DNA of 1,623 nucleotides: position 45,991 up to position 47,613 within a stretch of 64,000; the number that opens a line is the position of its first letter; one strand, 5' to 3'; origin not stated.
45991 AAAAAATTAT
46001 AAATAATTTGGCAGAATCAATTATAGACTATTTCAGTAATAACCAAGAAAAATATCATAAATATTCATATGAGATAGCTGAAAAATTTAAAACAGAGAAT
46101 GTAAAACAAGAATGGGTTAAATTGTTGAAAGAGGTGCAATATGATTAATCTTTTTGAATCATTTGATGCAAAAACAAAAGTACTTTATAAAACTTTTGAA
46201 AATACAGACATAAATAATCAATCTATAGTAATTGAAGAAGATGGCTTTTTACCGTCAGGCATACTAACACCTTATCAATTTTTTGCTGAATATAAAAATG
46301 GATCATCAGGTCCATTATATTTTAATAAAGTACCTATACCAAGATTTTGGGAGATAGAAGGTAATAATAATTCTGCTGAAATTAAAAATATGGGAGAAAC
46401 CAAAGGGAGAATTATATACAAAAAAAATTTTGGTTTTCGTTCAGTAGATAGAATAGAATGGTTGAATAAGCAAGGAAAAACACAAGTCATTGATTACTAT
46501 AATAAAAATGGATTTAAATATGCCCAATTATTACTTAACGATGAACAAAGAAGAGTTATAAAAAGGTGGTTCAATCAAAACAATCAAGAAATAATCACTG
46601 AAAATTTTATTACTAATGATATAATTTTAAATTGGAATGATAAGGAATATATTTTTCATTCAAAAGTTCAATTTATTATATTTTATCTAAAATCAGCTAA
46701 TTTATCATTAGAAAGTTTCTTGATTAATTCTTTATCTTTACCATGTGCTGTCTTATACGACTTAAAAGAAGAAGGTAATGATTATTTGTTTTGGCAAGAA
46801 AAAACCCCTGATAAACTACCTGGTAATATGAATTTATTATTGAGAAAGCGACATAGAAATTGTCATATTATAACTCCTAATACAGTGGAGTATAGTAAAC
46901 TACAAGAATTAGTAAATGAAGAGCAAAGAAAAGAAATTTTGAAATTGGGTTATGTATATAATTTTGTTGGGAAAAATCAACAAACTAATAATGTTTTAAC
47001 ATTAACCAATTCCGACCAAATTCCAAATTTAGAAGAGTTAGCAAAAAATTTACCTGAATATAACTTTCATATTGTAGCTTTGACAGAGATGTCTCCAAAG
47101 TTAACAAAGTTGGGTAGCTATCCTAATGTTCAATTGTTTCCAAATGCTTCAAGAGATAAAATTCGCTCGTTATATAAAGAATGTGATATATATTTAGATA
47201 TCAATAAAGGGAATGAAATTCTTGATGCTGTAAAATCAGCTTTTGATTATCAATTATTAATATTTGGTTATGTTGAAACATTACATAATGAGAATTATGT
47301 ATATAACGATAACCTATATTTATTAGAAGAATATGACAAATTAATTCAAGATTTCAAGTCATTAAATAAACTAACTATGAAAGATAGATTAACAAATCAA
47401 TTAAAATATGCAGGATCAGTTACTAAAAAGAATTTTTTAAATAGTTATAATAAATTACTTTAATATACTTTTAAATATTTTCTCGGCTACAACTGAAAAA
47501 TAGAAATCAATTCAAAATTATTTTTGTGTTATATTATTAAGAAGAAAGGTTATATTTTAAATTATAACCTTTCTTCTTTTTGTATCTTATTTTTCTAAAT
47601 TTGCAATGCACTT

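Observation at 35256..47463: Hybrid adhesin locus: YSIRK-signal/LPXTG serine-rich-repeat protein flanked by SdgB-like, GtfA and GtfB glycosyltransferases but no accessory Sec system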

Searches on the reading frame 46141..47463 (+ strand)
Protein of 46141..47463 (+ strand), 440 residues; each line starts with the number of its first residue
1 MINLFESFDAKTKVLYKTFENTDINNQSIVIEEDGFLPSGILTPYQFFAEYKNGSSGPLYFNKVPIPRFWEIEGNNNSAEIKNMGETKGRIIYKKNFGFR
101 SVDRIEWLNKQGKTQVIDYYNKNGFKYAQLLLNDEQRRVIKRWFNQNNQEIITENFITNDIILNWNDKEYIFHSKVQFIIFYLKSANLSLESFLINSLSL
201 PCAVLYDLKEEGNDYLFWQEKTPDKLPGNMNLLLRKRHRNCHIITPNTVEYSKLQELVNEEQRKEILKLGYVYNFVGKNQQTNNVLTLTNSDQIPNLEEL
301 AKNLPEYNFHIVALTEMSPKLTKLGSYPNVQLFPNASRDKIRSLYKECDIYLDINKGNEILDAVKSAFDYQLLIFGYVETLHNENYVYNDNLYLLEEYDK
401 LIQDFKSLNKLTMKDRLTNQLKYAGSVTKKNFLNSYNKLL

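Call 9: search_protein_families(library=pfam, proteins=[window:46141-47460:+], max_evalue=0.01)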
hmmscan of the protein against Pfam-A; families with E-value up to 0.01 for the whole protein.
window:46141-47460:+ (440 aa): 0 families

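Call 10: search_protein_families(library=ncbifam, proteins=[window:46141-47460:+], max_evalue=0.01)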
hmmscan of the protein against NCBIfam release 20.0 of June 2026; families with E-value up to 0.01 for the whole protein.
window:46141-47460:+ (440 aa): 1 family
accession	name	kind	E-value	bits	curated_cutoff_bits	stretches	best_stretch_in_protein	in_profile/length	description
TIGR02919.1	TIGR02919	equivalog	1.3e-170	567.8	338.3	1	1-433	1-435/438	accessory Sec system glycosylation chaperone GtfB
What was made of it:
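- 46141..47463 (+): GtfB, the substrate-binding and stabilising partner of GtfA; overlaps gtfA by 8 nt. TIGR02919 568 bits against a 338 cut-off (call 10).
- Checked: 46141-47463(+): GtfB, TIGR02919 at 568 bits (cut-off 338) (call 10).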

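Call 24: find_encoding_contigs(protein=window:46141-47463:+, flank=10000, max_places=6)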
Protein window:46141-47463:+ (440 aa): 2 contigs read that carry it; 2 places shown.
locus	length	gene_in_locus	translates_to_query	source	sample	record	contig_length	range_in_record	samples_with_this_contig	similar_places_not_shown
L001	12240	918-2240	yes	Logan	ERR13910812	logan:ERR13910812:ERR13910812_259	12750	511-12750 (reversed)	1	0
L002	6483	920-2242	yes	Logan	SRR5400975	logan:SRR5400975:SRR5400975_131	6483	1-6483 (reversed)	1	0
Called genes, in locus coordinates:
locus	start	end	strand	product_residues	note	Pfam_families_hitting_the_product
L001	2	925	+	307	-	?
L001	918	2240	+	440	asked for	PF27244:GtfB_M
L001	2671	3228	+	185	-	PF00440:TetR_N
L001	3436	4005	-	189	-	PF00665:rve, PF13683:rve_3, PF13333:rve_2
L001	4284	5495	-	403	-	PF05977:MFS_3, PF07690:MFS_1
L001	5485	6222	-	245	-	PF14028:Lant_dehydr_C (weak)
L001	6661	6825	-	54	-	PF06772:LtrA (weak)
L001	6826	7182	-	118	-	PF00376:MerR, PF13411:MerR_1, PF09278:MerR-DNA-bind (faint)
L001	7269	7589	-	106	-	-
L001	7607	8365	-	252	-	PF00106:adh_short, PF08659:KR, PF13561:adh_short_C2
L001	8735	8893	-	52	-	-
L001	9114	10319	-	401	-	PF13347:MFS_2 (faint), PF00083:Sugar_tr, PF07690:MFS_1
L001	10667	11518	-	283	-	PF02567:PhzC-PhzF, PF05544:Pro_racemase (faint)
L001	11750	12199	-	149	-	PF13420:Acetyltransf_4, PF00583:Acetyltransf_1, PF13302:Acetyltransf_3 (weak), PF13673:Acetyltransf_10, PF13508:Acetyltransf_7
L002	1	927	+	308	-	?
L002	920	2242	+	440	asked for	PF27244:GtfB_M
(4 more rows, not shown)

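Call 26: find_homologous_proteins(query=window:46141-47460:+, max_evalue=1e-30)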
Query window:46141-47460:+ (440 aa): 606 proteins with E <= 1e-30 among 4109 candidates; the best 120 are listed.
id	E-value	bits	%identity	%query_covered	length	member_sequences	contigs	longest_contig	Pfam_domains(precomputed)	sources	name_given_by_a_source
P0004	5.3e-281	950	97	100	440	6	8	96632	PF27244.1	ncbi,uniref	ncbi:accessory Sec system glycosylation chaperone GtfB [Mammaliicoccus sciuri]|uniref:accessory Sec 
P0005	6.1e-207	706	72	99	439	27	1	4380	PF27244.1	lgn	-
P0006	1.1e-198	679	71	98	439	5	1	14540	PF27244.1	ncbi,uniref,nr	ncbi:accessory Sec system glycosylation chaperone GtfB [Mammaliicoccus sp. G-M28]|uniref:accessory S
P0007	5.7e-191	653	67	100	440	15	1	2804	PF27244.1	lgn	-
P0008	7.3e-177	607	63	98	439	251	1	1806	PF27244.1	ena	-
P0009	4.0e-158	545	57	100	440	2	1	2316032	PF27244.1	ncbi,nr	nr:accessory Sec system glycosylation chaperone GtfB [Mammaliicoccus sp. Marseille-Q6498]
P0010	6.3e-143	495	54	99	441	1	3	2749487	PF27244.1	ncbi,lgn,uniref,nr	ncbi:accessory Sec system glycosylation chaperone GtfB [Staphylococcus edaphicus]|uniref:UDP-N-acety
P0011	6.3e-142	492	54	100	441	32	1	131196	PF27244.1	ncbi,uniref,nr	ncbi:accessory Sec system glycosylation chaperone GtfB [Mammaliicoccus fleurettii]|uniref:accessory 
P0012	1.8e-138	480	52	99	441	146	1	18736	PF27244.1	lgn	-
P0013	2.5e-137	476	51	99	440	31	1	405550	PF27244.1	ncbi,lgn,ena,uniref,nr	ncbi:accessory Sec system glycosylation chaperone GtfB [Mammaliicoccus sciuri]|uniref:accessory Sec 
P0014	4.6e-136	472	52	99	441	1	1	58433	PF27244.1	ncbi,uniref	ncbi:accessory Sec system glycosylation chaperone GtfB [Staphylococcus caeli]|uniref:accessory Sec s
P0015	1.3e-135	471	52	99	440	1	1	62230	PF27244.1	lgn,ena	-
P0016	1.4e-135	471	53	99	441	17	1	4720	PF27244.1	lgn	-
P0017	7.0e-135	468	52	99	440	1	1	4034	PF27244.1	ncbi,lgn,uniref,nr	ncbi:accessory Sec system glycosylation chaperone GtfB [Mammaliicoccus vitulinus]|uniref:accessory S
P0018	3.9e-134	466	52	98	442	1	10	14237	PF27244.1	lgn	-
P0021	2.8e-132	460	53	99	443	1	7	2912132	PF27244.1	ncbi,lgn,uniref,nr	ncbi:accessory Sec system glycosylation chaperone GtfB [Mammaliicoccus sciuri]|uniref:UDP-N-acetylgl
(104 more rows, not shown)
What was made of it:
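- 46141..47463 (+): 97% identical to an M. sciuri protein (call 26).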

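Call 27: find_encoding_contigs(protein=P0004, flank=10000, max_places=4)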
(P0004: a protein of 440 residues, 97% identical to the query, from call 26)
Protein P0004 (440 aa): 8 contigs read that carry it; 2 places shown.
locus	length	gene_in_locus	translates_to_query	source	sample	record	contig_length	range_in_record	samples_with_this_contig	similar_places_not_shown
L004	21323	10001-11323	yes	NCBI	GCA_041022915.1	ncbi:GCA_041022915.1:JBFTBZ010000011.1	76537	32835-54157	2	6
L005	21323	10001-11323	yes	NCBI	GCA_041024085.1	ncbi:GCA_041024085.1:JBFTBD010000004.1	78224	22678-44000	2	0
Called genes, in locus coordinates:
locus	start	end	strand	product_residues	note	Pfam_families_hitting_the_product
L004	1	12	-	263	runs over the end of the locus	PF01656:CbiA, PF02374:ArsA_ATPase, PF06564:CBP_BcsQ, PF10609:ParA (weak), PF13614:AAA_31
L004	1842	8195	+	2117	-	-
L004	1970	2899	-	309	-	-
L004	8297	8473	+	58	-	-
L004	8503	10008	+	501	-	PF22145:GtfA_EBD, PF00534:Glycos_transf_1, PF13692:Glyco_trans_1_4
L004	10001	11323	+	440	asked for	PF27244:GtfB_M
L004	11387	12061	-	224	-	PF00665:rve, PF13610:DDE_Tnp_IS240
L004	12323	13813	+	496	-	PF01510:Amidase_2, PF01476:LysM, PF22310:NMB0315_dom_I (faint), PF23457:LysM2_NFP (faint), PF23473:LysM3_LYK4_5 (faint), PF01476:LysM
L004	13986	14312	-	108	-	-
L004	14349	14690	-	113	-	-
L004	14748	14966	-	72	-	-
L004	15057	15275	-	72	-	-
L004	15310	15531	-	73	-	-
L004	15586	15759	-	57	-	-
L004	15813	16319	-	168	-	-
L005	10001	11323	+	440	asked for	PF27244:GtfB_M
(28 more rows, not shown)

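Call 28: find_encoding_contigs(protein=P0009, flank=10000, max_places=2)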
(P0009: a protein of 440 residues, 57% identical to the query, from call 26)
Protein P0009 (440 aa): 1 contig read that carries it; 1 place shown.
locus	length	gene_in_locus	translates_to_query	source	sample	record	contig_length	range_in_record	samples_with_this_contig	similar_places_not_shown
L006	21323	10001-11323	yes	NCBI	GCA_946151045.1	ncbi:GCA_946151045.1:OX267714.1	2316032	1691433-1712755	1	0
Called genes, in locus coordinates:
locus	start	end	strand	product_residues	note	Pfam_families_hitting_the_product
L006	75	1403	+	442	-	PF00078:RVT_1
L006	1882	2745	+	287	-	-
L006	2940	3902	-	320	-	PF08240:ADH_N, PF13602:ADH_zinc_N_2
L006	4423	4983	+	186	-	PF00440:TetR_N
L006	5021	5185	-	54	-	-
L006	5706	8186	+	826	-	-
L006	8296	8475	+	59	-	-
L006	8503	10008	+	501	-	PF22145:GtfA_EBD, PF00534:Glycos_transf_1, PF13692:Glyco_trans_1_4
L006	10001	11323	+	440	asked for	PF27244:GtfB_M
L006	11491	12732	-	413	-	PF02388:FemAB, PF13480:Acetyltransf_6 (weak)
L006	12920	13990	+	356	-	PF00581:Rhodanese, PF01206:TusA, PF13686:DrsE_2, PF02635:DsrE (faint)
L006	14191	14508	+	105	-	PF12840:HTH_20 (weak), PF01022:HTH_5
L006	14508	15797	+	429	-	PF00939:Na_sulph_symp (weak), PF02040:ArsB, PF03600:CitMHS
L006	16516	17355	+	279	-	PF00561:Abhydrolase_1, PF12697:Abhydrolase_6, PF12146:Hydrolase_4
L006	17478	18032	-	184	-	PF00440:TetR_N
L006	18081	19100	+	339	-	PF08240:ADH_N, PF00107:ADH_zinc_N, PF13602:ADH_zinc_N_2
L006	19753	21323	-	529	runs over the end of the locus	PF00158:Sigma54_activat (faint), PF05621:TniB (faint), PF00005:ABC_tran, PF01078:Mg_chelatase (faint), PF02463:SMC_N (weak), PF13304:AAA_21, PF08352:oligo_HPY (weak), PF00005:ABC_tran, +4 more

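Call 29: find_encoding_contigs(protein=P0013, flank=10000, max_places=2)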
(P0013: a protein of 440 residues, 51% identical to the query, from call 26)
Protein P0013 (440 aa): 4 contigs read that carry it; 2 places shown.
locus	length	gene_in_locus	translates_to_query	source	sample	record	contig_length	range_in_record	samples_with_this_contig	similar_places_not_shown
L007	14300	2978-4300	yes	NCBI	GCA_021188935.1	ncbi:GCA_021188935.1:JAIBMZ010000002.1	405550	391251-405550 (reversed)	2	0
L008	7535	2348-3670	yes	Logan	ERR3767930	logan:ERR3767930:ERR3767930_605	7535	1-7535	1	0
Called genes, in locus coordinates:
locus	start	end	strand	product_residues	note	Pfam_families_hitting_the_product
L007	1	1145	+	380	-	?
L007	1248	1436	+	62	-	-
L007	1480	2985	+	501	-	PF22145:GtfA_EBD, PF20706:GT4-conflict (weak), PF00534:Glycos_transf_1, PF13692:Glyco_trans_1_4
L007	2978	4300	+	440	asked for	PF27244:GtfB_M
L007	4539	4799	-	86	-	-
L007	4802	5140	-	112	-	PF01420:Methylase_S (weak)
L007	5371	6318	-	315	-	PF02384:N6_Mtase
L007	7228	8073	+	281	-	PF22945:LEM-3_GIY-YIG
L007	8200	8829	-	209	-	PF00665:rve, PF13610:DDE_Tnp_IS240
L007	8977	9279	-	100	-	-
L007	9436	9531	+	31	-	-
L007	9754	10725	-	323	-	PF08240:ADH_N, PF00107:ADH_zinc_N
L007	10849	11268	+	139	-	PF22381:Staph_reg_Sar_Rot, PF01047:MarR, PF12802:MarR_2 (weak)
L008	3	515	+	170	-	?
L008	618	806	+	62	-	-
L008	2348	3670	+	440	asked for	PF27244:GtfB_M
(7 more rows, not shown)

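Call 35: find_encoding_contigs(protein=P0006, flank=10000, max_places=2)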
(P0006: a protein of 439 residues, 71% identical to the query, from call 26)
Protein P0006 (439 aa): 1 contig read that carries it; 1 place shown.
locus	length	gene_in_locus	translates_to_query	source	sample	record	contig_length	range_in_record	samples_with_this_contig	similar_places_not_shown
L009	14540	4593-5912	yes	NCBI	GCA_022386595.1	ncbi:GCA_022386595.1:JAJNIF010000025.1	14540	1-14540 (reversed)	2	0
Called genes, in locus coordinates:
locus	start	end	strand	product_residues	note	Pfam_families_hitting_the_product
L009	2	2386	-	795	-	?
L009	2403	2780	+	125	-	-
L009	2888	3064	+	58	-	-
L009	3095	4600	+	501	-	PF22145:GtfA_EBD, PF00534:Glycos_transf_1, PF13692:Glyco_trans_1_4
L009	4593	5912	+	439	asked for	PF27244:GtfB_M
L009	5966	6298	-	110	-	-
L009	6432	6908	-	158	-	PF00583:Acetyltransf_1, PF17013:Acetyltransf_15 (weak)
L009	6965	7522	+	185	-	PF01625:PMSR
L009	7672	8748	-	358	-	PF00288:GHMP_kinases_N, PF08544:GHMP_kinases_C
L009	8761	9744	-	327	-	PF22700:MVD-like_N, PF00288:GHMP_kinases_N, PF18376:MDD_C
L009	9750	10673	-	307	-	PF00288:GHMP_kinases_N, PF08544:GHMP_kinases_C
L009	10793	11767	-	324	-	PF01436:NHL (faint), PF08450:SGL, PF03088:Str_synth (faint)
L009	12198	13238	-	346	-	PF01070:FMN_dh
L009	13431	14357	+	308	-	PF04069:OpuAC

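Call 36: find_encoding_contigs(protein=P0010, flank=10000, max_places=2)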
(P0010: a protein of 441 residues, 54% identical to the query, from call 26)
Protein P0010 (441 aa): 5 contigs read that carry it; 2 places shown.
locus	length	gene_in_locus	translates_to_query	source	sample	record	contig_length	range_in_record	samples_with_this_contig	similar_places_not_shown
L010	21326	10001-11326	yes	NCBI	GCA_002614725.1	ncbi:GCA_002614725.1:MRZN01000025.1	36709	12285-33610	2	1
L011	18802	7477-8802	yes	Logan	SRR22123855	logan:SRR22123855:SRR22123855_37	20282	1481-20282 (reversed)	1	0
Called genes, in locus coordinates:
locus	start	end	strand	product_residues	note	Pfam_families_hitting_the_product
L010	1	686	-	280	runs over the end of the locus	PF00005:ABC_tran, PF13304:AAA_21 (faint)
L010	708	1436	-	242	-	PF11368:DUF3169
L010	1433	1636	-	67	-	PF12844:HTH_19, PF13560:HTH_31 (weak), PF01381:HTH_3, PF13443:HTH_26 (weak)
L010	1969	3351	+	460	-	PF05908:Gamma_PGA_hydro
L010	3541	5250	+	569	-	PF20446:ABC_N, PF09818:ABC_ATPase, PF21117:MRB1590_C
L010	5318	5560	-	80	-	-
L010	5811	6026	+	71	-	PF09855:Zn_ribbon_13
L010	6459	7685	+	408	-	PF13200:DUF4015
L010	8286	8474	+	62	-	-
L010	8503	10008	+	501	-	PF22145:GtfA_EBD, PF00534:Glycos_transf_1, PF13692:Glyco_trans_1_4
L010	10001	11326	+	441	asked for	PF27244:GtfB_M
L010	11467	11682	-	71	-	-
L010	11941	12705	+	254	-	PF00106:adh_short, PF08659:KR, PF13561:adh_short_C2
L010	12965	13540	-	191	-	PF00440:TetR_N, PF18665:TetR_C_37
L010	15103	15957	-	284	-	PF01522:Polysacc_deac_1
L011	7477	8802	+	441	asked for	PF27244:GtfB_M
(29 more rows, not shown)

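Call 38: find_related_loci(query=A1, collection=genome_contigs, flank=10000)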
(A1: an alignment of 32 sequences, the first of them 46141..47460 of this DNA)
Query A1 (440 aa) in genome_contigs; peptide patterns used: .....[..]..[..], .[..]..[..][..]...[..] (x = any residue, [..] = any of these).
98 stretches matched a pattern; 53 encode a relative of the query (tblastn E <= 1e-3); 53 distinct loci.
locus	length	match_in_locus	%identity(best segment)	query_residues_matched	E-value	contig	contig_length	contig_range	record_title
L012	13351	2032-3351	67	1-438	0e+0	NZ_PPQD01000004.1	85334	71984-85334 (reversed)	Mammaliicoccus sciuri strain NCTC 12103 NCTC12103_e2_c5, whole genome shotgun sequence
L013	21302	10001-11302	63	1-432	0e+0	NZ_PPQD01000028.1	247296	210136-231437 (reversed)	Mammaliicoccus sciuri strain NCTC 12103 NCTC12103_e2_c81, whole genome shotgun sequence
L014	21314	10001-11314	54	1-435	3e-150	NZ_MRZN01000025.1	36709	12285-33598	Staphylococcus edaphicus strain CCM 8730 NODE_25_length_36709_cov_310.931, whole genome shotgun sequence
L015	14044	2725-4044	51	1-437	5e-142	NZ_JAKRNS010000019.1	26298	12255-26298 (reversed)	Staphylococcus sp. ACRSN NODE_19_length_26298_cov_63.504221_pilon, whole genome shotgun sequence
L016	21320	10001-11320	50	1-437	7e-142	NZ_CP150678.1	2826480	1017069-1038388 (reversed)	Staphylococcus sp. S9 chromosome, complete genome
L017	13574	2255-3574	51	1-437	5e-142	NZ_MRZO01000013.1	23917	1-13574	Staphylococcus xylosus strain CCM 2738 NODE_13_length_23917_cov_523.725_ID_25, whole genome shotgun sequence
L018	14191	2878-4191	50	1-435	4e-136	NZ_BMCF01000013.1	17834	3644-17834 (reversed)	Staphylococcus nepalensis strain CCM 7045 sequence13, whole genome shotgun sequence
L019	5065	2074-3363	51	1-427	5e-136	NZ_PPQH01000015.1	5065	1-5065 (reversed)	Staphylococcus intermedius NCTC 11048 0e0703f8-94f4-4870-9a0b-098e61fd3cd2_c15, whole genome shotgun sequence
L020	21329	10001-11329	51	1-440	4e-143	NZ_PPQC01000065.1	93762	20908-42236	Staphylococcus cohnii subsp. cohnii strain NCTC 11041 NCTC11041_e2_c95, whole genome shotgun sequence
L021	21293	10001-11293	44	1-427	2e-122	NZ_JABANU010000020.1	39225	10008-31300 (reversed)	Staphylococcus canis strain H16/1A NODE_20, whole genome shotgun sequence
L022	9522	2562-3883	51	1-438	1e-122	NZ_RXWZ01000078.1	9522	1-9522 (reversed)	Mammaliicoccus fleurettii strain DSM 13212 DSM13212_c79, whole genome shotgun sequence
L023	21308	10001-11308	43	2-432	7e-120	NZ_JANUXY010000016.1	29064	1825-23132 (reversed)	Staphylococcus americanisciuri strain GRT3 NODE_16_length_29064_cov_296.921761, whole genome shotgun sequence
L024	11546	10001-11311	42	1-432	7e-119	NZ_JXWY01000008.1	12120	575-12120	Staphylococcus microti strain DSM 22147 contig_8, whole genome shotgun sequence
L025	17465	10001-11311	44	1-432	3e-118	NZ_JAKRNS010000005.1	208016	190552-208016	Staphylococcus sp. ACRSN NODE_5_length_208016_cov_23.330960_pilon, whole genome shotgun sequence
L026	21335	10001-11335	42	1-440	7e-118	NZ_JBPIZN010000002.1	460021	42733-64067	Staphylococcus auricularis strain FT543_184 NODE_2_length_460021_cov_364.212717, whole genome shotgun sequence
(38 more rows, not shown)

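Call 56: search_solved_structures(query=window:46141-47460:+, max_evalue=0.00001)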
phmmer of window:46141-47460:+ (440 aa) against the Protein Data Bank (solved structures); distinct sequences matched with E-value up to 0.00001: 3.
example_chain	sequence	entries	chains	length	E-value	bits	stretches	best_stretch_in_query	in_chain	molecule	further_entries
5e9u_B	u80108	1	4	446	1.7e-90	307.3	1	1-393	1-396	Glycosyltransferase-stabilizing protein Gtf2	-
5e9t_B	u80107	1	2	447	1.7e-90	307.3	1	1-393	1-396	Glycosyltransferase-stabilizing protein Gtf2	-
5gvv_A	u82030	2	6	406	1.5e-11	47.2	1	285-381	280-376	Glycosyl transferase family 8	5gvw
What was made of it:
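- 46141..47463 (+): S. gordonii GtfB 5e9u_B, 307 bits (call 56).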

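Call 83: search_protein_families(library=pfam, proteins=[L016:3691-5790:+, L006:5706-8183:+, L013:4613-6700:+, L020:6391-7155:+], max_evalue=0.001)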
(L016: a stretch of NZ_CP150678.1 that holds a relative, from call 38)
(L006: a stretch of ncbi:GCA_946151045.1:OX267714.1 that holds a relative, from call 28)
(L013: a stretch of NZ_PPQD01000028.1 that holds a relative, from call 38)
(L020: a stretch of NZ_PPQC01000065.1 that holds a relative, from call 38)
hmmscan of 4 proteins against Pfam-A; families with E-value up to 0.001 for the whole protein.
L016:3691-5790:+ (700 aa): 1 family
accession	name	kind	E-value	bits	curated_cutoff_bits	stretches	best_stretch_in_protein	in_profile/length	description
PF04650.22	YSIRK_signal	-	7.5e-09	35.7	20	1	4-26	3-25/26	YSIRK type signal peptide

L006:5706-8183:+ (826 aa): 2 families
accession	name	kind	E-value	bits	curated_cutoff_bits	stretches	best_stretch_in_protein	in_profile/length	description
PF04650.22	YSIRK_signal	-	4.3e-09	36.5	20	1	3-26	1-24/26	YSIRK type signal peptide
PF00746.26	Gram_pos_anchor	-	7.2e-09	35.9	20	1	782-821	2-41/43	LPXTG cell wall anchor motif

L013:4613-6700:+ (696 aa): 3 families
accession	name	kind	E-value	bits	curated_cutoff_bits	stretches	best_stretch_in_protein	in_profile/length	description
PF18483.9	Lectin_L-type_dom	-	2.7e-59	201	78.3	1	249-469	1-214/215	Legume lectin beta-barrel domain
PF06458.18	MucBP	-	3.8e-29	101.7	23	2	627-690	1-63/63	MucBP domain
PF04650.22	YSIRK_signal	-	1.5e-08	34.7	20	1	8-28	4-24/26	YSIRK type signal peptide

L020:6391-7155:+ (255 aa): 1 family
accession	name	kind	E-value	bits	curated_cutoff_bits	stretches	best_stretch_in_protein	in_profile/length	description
PF04650.22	YSIRK_signal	-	2.2e-09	37.4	20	1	4-28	1-25/26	YSIRK type signal peptide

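Call 88: find_encoding_contigs(protein=P0021, flank=10000, max_places=2)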
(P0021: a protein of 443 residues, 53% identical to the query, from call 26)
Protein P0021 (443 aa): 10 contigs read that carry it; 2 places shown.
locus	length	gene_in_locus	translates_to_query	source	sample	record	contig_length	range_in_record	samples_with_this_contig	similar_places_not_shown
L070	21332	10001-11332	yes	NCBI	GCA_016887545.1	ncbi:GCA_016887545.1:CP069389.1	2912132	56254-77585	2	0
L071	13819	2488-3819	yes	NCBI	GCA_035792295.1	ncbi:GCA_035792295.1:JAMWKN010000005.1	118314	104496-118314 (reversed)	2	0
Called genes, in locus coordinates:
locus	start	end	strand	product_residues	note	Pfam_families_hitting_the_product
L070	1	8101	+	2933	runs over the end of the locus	-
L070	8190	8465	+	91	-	-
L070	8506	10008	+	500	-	PF22145:GtfA_EBD, PF00534:Glycos_transf_1, PF13692:Glyco_trans_1_4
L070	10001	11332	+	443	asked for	PF27244:GtfB_M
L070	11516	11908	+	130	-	PF00583:Acetyltransf_1, PF13302:Acetyltransf_3 (weak), PF13673:Acetyltransf_10 (weak), PF13508:Acetyltransf_7, PF08445:FR47 (weak)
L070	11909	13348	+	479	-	PF13302:Acetyltransf_3, PF13523:Acetyltransf_8, PF00583:Acetyltransf_1, PF01636:APH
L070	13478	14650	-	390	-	PF00872:Transposase_mut, PF03050:DDE_Tnp_IS66 (weak), PF10551:MULE (weak)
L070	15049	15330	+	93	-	PF01451:LMWPc (weak)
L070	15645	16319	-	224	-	PF00665:rve, PF13610:DDE_Tnp_IS240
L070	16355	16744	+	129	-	PF08540:HMG_CoA_synt_C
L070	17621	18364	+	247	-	PF03009:GDPD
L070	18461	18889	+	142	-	PF01575:MaoC_dehydratas, PF13452:FAS1_DH_region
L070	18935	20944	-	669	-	PF05223:MecA_N, PF03717:PBP_dimer, PF00905:Transpeptidase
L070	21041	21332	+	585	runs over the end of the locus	PF05569:Peptidase_M56, PF01435:Peptidase_M48 (weak), PF00905:Transpeptidase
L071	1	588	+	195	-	?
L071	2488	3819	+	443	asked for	PF27244:GtfB_M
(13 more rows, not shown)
